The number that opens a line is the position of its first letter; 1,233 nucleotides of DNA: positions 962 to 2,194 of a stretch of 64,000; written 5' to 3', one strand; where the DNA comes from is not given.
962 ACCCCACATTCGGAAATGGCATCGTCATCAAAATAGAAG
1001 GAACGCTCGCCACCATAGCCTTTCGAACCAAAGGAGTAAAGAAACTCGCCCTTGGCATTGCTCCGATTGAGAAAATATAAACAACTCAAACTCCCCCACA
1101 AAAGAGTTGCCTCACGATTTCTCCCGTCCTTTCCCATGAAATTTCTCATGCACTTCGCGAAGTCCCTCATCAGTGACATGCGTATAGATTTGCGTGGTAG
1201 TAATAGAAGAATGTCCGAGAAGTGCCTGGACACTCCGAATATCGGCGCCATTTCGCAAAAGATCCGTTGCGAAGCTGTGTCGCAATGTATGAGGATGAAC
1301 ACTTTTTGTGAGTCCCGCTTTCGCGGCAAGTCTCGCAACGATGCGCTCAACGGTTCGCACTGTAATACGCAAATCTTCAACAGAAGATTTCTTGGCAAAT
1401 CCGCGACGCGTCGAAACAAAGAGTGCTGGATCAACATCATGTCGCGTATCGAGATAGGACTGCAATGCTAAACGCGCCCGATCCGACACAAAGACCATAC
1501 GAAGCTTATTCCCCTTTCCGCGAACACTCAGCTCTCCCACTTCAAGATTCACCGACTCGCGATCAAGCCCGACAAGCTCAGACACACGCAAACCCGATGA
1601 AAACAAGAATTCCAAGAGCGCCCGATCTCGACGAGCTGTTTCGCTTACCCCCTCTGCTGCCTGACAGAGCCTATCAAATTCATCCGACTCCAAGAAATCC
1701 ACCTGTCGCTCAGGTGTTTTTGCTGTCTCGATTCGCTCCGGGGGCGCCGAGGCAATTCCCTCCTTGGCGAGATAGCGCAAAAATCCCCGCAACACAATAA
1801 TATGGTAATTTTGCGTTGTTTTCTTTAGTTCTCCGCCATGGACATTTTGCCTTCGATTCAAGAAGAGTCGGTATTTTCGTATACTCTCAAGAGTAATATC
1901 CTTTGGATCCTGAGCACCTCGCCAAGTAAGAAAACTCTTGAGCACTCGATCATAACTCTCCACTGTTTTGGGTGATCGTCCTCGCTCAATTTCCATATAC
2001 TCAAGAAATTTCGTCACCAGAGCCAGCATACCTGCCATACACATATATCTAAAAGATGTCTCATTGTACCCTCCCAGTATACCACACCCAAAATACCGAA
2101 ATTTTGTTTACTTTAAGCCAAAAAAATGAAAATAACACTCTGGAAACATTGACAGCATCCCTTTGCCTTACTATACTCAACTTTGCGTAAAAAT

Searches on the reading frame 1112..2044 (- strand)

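Call 16: search_protein_families(library=pfam, proteins=[window:1112-2044:-], max_evalue=0.001)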
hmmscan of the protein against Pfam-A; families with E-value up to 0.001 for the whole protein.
window:1112-2044:- (310 aa): 4 families
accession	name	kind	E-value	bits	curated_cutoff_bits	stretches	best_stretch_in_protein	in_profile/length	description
PF00589.27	Phage_integrase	-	1.1e-43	149.4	27.1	1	117-292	2-170/172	Phage integrase family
PF02899.23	Phage_int_SAM_1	-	5.8e-13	49.4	22.3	1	11-96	2-83/83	Phage integrase, N-terminal SAM-like domain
PF13495.12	Phage_int_SAM_4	-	2.2e-08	34.8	27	1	9-95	1-81/85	Phage integrase, N-terminal SAM-like domain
PF13102.12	Phage_int_SAM_5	-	1e-05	26.2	22.3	1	13-102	6-92/98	Phage integrase SAM-like domain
